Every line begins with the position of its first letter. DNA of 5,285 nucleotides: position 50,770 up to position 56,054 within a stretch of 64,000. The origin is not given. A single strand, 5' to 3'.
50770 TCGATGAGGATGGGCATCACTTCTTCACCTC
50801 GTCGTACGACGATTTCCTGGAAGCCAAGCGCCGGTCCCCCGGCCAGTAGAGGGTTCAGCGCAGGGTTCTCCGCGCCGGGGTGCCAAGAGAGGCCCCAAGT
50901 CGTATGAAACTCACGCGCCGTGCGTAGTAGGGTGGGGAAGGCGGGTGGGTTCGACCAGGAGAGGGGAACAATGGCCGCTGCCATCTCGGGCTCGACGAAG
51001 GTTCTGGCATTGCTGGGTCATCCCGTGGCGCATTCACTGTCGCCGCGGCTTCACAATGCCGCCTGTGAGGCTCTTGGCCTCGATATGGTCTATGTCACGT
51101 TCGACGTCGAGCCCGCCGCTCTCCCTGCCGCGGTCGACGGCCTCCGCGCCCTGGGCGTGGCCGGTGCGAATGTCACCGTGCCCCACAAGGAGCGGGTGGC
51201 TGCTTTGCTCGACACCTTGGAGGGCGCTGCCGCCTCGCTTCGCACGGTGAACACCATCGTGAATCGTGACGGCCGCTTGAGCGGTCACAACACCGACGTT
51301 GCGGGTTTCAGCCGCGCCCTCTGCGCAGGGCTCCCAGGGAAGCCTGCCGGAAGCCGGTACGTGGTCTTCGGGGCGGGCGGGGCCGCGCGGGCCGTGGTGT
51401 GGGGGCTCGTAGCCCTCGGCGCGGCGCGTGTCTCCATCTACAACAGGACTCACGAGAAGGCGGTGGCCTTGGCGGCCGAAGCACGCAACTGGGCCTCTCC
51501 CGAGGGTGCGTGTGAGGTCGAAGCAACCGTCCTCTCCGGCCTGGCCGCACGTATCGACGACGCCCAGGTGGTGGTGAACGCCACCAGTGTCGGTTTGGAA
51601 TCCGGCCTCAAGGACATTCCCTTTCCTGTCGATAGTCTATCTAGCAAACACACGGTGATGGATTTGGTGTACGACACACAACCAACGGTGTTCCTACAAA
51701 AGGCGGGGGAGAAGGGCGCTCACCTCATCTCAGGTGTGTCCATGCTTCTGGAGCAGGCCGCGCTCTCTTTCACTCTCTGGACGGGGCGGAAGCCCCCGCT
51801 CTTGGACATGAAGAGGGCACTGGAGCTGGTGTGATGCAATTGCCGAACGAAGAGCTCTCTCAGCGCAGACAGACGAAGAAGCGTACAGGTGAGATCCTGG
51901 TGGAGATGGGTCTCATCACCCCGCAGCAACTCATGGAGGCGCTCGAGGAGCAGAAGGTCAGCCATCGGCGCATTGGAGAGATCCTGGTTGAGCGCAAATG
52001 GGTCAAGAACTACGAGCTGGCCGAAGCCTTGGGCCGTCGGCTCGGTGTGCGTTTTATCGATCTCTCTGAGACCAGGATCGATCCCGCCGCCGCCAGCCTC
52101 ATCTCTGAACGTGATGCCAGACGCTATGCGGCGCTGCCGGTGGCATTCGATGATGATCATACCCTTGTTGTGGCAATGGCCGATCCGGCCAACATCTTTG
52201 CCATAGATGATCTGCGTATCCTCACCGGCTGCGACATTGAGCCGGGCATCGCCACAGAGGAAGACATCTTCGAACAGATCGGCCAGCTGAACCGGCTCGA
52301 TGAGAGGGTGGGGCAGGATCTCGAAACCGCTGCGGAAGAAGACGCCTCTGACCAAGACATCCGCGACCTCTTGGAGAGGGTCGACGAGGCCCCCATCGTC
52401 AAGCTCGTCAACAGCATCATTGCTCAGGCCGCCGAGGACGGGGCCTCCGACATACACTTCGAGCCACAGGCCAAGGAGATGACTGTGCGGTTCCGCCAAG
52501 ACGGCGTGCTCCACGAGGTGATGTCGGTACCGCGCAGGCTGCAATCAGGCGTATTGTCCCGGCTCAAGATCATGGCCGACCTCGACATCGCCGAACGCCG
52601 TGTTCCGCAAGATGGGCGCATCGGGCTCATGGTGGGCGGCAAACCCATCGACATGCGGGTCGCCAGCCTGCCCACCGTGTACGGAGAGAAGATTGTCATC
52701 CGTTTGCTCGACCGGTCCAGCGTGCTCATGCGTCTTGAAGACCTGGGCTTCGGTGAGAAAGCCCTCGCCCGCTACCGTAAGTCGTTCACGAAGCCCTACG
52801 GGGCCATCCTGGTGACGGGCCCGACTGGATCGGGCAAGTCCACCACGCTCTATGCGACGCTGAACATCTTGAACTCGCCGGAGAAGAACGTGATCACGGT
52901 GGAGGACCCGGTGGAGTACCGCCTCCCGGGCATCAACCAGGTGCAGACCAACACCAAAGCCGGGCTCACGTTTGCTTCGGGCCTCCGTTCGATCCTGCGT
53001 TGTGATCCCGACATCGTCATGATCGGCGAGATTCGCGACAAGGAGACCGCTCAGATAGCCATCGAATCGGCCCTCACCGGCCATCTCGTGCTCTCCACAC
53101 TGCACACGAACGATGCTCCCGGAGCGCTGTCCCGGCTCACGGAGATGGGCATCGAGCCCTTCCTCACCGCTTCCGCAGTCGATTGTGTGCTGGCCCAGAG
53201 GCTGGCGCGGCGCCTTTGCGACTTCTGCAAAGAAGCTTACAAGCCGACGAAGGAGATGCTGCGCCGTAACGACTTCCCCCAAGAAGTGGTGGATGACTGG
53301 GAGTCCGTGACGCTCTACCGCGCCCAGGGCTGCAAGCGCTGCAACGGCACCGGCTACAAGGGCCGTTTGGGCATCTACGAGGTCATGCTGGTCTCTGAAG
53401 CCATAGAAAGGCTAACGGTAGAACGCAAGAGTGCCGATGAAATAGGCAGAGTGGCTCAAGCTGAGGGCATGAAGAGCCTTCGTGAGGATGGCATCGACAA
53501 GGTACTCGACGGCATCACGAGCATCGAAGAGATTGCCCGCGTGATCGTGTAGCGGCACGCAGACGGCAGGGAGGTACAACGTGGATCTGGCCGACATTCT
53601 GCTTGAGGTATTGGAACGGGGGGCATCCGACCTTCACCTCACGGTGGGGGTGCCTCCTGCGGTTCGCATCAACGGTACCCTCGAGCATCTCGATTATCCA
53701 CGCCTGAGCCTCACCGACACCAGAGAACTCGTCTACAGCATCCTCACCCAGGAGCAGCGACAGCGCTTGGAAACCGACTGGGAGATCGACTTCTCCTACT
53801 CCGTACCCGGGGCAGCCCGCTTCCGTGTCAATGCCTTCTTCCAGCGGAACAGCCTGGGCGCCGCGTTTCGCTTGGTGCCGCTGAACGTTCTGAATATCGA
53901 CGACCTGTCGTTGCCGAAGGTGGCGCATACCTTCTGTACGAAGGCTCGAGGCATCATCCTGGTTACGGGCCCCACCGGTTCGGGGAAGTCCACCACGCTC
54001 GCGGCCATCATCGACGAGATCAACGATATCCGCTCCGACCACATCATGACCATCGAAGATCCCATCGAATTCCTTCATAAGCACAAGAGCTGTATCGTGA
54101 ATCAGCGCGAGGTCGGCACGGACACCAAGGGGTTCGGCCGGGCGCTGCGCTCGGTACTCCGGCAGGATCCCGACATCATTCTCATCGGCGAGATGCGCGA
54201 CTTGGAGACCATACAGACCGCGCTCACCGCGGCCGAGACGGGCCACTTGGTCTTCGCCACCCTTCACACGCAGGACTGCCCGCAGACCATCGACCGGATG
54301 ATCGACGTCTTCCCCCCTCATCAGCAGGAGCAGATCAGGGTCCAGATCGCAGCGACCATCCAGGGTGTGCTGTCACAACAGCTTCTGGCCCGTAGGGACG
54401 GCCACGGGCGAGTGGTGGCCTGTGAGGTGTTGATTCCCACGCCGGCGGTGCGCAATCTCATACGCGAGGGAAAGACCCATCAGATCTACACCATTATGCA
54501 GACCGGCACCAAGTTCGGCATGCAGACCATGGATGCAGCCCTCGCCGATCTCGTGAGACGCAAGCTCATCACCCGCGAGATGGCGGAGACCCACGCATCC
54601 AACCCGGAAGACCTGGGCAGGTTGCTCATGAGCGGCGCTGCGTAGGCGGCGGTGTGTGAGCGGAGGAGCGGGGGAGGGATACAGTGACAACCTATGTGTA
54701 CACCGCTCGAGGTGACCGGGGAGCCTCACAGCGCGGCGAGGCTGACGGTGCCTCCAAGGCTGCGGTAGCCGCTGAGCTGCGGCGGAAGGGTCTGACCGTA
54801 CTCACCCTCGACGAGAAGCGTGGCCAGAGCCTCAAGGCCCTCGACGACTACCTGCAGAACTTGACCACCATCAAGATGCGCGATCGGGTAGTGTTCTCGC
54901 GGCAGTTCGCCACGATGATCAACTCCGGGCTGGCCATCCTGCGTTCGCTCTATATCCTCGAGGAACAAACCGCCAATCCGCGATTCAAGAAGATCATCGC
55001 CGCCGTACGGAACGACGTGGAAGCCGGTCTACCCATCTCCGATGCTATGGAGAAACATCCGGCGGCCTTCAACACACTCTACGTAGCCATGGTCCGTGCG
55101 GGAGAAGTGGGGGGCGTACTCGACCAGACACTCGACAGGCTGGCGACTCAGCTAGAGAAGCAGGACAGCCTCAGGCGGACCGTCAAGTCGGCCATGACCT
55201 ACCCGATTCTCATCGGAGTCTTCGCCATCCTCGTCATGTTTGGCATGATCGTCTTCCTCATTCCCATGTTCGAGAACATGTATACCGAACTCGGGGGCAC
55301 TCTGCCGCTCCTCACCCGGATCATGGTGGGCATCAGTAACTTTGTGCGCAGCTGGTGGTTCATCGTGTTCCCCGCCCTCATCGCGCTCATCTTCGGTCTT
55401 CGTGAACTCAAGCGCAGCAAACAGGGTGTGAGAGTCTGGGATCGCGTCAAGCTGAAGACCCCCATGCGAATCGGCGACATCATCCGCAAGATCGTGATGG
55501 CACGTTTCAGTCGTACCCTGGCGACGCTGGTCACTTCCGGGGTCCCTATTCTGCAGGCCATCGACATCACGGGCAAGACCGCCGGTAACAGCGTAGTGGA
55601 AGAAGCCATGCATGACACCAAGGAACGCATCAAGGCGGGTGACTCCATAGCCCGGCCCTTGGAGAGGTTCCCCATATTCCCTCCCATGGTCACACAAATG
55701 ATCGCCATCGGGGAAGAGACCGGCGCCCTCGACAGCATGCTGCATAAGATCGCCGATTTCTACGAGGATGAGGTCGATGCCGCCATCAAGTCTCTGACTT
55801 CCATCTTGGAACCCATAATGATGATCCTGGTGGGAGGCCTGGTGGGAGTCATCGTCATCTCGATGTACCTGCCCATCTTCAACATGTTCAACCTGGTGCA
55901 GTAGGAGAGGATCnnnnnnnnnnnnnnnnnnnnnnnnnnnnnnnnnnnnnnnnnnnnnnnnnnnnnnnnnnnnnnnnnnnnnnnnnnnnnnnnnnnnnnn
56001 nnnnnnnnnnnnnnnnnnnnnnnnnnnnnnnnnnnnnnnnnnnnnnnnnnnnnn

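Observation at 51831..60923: Motility-regulation neighbourhood: pilB-pilT-pilC, group-3 sigma factor, and an MglB/MglA polarity switch 3 kb downstream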

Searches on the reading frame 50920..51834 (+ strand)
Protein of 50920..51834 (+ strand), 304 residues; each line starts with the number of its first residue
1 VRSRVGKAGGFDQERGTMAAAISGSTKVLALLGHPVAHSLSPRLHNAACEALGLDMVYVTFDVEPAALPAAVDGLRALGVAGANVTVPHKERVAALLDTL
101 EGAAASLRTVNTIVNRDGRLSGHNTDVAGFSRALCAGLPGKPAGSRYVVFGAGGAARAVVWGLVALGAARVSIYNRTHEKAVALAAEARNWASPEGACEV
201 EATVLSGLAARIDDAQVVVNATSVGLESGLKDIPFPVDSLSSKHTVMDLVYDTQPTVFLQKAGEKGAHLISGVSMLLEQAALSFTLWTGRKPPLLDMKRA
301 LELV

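Call 3: search_protein_families(library=pfam, proteins=[window:50920-51834:+])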
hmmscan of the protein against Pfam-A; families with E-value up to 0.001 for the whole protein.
window:50920-51834:+ (304 aa): 4 families
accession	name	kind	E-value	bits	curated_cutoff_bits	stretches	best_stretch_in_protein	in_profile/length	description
PF08501.16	Shikimate_dh_N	-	1.2e-27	96.4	27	1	31-113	1-83/83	Shikimate dehydrogenase substrate binding domain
PF18317.6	SDH_C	-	5.3e-12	45.7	25.8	1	272-302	1-31/31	Shikimate 5'-dehydrogenase C-terminal domain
PF01488.26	Shikimate_DH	-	7.8e-08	32.9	24.3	1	144-223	12-84/138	Shikimate / quinate 5-dehydrogenase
PF03435.24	Sacchrp_dh_NADP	-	0.00063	20.5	25.1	0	148-222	2-76/129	Saccharopine dehydrogenase NADP binding domain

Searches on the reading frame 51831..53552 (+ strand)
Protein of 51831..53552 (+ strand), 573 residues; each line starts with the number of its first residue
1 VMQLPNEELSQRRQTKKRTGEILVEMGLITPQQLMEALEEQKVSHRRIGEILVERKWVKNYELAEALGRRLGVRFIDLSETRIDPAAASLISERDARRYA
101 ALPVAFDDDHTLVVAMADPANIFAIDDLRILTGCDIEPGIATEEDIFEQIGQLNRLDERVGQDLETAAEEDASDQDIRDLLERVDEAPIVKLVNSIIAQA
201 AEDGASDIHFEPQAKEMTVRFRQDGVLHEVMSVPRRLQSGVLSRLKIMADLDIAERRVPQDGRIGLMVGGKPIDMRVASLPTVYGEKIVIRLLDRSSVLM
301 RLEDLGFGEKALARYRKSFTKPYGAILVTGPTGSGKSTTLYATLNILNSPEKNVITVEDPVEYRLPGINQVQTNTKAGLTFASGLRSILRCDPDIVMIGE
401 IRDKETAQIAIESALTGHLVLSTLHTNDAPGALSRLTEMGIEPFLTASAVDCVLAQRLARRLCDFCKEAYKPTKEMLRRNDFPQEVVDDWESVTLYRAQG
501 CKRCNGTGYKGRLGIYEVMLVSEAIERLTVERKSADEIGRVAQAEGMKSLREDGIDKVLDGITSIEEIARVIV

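Call 3: search_protein_families(library=pfam, proteins=[window:51831-53552:+])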
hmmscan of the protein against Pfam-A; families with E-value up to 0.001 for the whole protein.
window:51831-53552:+ (573 aa): 4 families
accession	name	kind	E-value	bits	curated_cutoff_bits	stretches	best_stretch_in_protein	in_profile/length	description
PF00437.27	T2SSE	-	4.3e-142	473.6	24.9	1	183-570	2-370/370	Type II/IV secretion system protein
PF05157.20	MshEN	-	1.2e-20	73.8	23.1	1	71-158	1-88/90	MshEN domain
PF13555.12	AAA_29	-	6.7e-05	23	27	1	322-351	21-50/61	P-loop containing region of AAA domain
PF25199.1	nSTAND_NTPase5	-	0.00018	21.8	34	1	316-367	34-86/145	Novel STAND NTPase 5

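Call 17: search_protein_families(library=ncbifam, proteins=[window:51831-53552:+], max_evalue=0.001)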
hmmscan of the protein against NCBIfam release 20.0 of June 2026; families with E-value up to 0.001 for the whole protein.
window:51831-53552:+ (573 aa): 22 families
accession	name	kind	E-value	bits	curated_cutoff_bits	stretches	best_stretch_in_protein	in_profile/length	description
TIGR02538.1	type_IV_pilB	equivalog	5.3e-197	655.9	675.65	1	20-572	3-562/564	type IV-A pilus assembly ATPase PilB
TIGR02533.1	type_II_gspE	equivalog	2.8e-183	610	630.25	1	107-571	19-485/486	type II secretion system ATPase GspE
NF053534.1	T4PilAsmATPsTfpB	equivalog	4.1e-138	461.3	850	1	42-572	47-582/584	type IV pilus assembly ATPase TfpB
NF007755.0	PRK10436.1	equivalog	5.6e-138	460.5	617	1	97-572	15-459/465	type II secretion system protein GspE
NF041000.1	ATPase_ComGA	equivalog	4e-77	258.8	300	1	195-459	2-265/267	competence type IV pilus ATPase ComGA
TIGR01420.1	pilT_fam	subfamily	5.8e-47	160.6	319.1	1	194-439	3-242/343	PilT/PilU family type 4a pilus ATPase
TIGR02525.1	plasmid_TraJ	equivalog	5.7e-26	91.3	368.3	1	317-441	143-274/372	plasmid transfer ATPase TraJ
NF053729.1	c-di-GMP_motif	domain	9.1e-19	67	38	1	20-69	3-52/53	cyclic di-GMP-binding domain-containing protein, MshE-related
TIGR02524.1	dot_icm_DotB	equivalog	1.5e-18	67.2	463.3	1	324-437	135-257/358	Dot/Icm type IV secretion system ATPase DotB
NF058587.1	archaellum_moto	equivalog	7e-17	61.3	550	1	325-454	277-412/527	archaellum flagellar ATPase motor FlaI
NF012033.0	PRK15489.1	equivalog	7.8e-17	60.7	537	1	13-162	487-635/703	glycosyl transferase family protein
TIGR02782.1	TrbB_P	equivalog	2.6e-16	59.8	304.55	1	325-439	138-255/303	P-type conjugative transfer ATPase TrbB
TIGR02788.1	VirB11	equivalog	4.7e-14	52.1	249.95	1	325-440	146-266/308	P-type DNA transfer ATPase VirB11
NF010469.0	PRK13894.1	subfamily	9.2e-14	51.5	508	1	325-438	151-266/320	conjugal transfer ATPase TrbB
NF008411.1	PRK11234.1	equivalog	9.2e-14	50.7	1170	1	12-119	478-582/723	cyclic di-3',5'-guanylate-activated glycosyltransferase NfrB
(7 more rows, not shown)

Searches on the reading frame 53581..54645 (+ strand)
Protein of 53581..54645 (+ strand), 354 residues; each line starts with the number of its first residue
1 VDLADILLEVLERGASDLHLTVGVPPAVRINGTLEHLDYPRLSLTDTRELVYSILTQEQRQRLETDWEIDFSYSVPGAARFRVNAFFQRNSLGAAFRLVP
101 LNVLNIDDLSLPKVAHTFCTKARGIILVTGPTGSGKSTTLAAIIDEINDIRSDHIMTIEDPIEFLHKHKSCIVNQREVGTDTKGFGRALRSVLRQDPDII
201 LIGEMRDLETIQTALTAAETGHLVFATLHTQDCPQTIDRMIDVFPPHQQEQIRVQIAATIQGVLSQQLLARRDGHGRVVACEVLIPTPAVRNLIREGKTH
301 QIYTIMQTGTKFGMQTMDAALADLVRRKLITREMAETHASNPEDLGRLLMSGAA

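Call 3: search_protein_families(library=pfam, proteins=[window:53581-54645:+])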
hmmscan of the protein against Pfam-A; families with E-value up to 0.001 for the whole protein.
window:53581-54645:+ (354 aa): 5 families
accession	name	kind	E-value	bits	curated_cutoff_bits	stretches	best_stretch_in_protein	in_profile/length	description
PF00437.27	T2SSE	-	1.7e-48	165.6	24.9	1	4-278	13-287/370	Type II/IV secretion system protein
PF13401.12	AAA_22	-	5.3e-05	24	27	1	122-158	4-39/130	AAA domain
PF13555.12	AAA_29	-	7.3e-05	22.9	27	1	116-143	15-42/61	P-loop containing region of AAA domain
PF25199.1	nSTAND_NTPase5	-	0.00045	20.5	34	1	121-166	39-84/145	Novel STAND NTPase 5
PF13191.12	AAA_16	-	0.00062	20.7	32.6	0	122-149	23-50/167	AAA ATPase domain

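Call 17: search_protein_families(library=ncbifam, proteins=[window:53581-54645:+], max_evalue=0.001)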
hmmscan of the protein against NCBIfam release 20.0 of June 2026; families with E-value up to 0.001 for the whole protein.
window:53581-54645:+ (354 aa): 17 families
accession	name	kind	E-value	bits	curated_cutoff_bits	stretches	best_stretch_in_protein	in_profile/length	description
TIGR01420.1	pilT_fam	subfamily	7.7e-148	492.3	319.1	1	3-344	2-343/343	PilT/PilU family type 4a pilus ATPase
TIGR02533.1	type_II_gspE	equivalog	5.9e-44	150.5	630.25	1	117-269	237-379/486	type II secretion system ATPase GspE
TIGR02538.1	type_IV_pilB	equivalog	7.1e-42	143.8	675.65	1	6-268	188-451/564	type IV-A pilus assembly ATPase PilB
TIGR02525.1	plasmid_TraJ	equivalog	4.4e-41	141.1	368.3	1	89-292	115-320/372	plasmid transfer ATPase TraJ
TIGR02524.1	dot_icm_DotB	equivalog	8.7e-41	140.3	463.3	1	5-311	8-326/358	Dot/Icm type IV secretion system ATPase DotB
NF053534.1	T4PilAsmATPsTfpB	equivalog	8.4e-38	130.1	850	1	117-270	330-473/584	type IV pilus assembly ATPase TfpB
NF041000.1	ATPase_ComGA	equivalog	1.3e-37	129.3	300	1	115-270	120-266/267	competence type IV pilus ATPase ComGA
NF007755.0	PRK10436.1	equivalog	1.3e-36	126.3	617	1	6-283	92-369/465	type II secretion system protein GspE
NF058587.1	archaellum_moto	equivalog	5.6e-17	61.7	550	1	121-240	273-393/527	archaellum flagellar ATPase motor FlaI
TIGR02782.1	TrbB_P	equivalog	6e-17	61.9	304.55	1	121-266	134-278/303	P-type conjugative transfer ATPase TrbB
TIGR02788.1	VirB11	equivalog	6.2e-14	51.7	249.95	1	120-245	141-267/308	P-type DNA transfer ATPase VirB11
TIGR03819.1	heli_sec_ATPase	hypoth_equivalog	9e-14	51.4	373.15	1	121-265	176-324/340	TadA family conjugal transfer-associated ATPase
NF010469.0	PRK13894.1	subfamily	1e-13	51.4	508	1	121-249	147-273/320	conjugal transfer ATPase TrbB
NF010407.0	PRK13833.1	subfamily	2.6e-12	46.8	499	1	122-267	143-286/323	conjugal transfer protein TrbB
NF053672.1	bindosome_BasE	exception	3.7e-10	39.1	1000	1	120-261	267-411/512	bindosome assembly system ATPase subunit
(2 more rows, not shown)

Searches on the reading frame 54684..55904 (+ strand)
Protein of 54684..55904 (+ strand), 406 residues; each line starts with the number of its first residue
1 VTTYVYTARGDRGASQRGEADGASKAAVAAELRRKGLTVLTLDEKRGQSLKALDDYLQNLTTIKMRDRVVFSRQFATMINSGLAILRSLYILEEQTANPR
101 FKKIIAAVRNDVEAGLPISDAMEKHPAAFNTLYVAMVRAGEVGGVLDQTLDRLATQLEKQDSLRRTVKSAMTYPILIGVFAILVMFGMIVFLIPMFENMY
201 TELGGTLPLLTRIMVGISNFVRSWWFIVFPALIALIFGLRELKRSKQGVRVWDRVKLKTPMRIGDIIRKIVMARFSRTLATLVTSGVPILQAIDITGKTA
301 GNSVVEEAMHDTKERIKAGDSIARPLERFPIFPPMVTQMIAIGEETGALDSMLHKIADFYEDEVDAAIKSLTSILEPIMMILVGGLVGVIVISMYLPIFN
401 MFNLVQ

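Call 3: search_protein_families(library=pfam, proteins=[window:54684-55904:+])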
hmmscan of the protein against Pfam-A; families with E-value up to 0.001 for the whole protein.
window:54684-55904:+ (406 aa): 1 family
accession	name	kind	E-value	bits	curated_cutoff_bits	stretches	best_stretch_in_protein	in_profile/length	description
PF00482.28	T2SSF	-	9e-71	236.1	25.2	2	275-397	1-125/125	Type II secretion system (T2SS), protein F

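Call 17: search_protein_families(library=ncbifam, proteins=[window:54684-55904:+], max_evalue=0.001)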
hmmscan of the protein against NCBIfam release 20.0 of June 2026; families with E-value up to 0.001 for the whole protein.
window:54684-55904:+ (406 aa): 6 families
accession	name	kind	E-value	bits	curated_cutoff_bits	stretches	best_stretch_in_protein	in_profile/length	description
NF052606.1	T4PiliAsmPilCMyx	equivalog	8e-127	423.5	700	1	3-404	21-417/419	type IV pilus assembly protein PilC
NF052607.1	T4PiliAsmPilCThrm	equivalog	3.7e-124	414.9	700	1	1-403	1-402/406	type IV pilus assembly protein PilC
TIGR02120.1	GspF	equivalog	5.7e-116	388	424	1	4-405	1-401/401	type II secretion system inner membrane protein GspF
NF007861.0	PRK10573.1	equivalog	1.2e-86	291.3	401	1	4-403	7-396/401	protein transport protein HofC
NF047826.1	T3SSXpsF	equivalog_domain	5.3e-81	272.5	650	1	1-404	1-403/405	type II secretion system protein XpsF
NF041012.2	T4P_ComGB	equivalog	1.1e-44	153.2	240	1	70-402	5-331/332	competence type IV pilus assembly protein ComGB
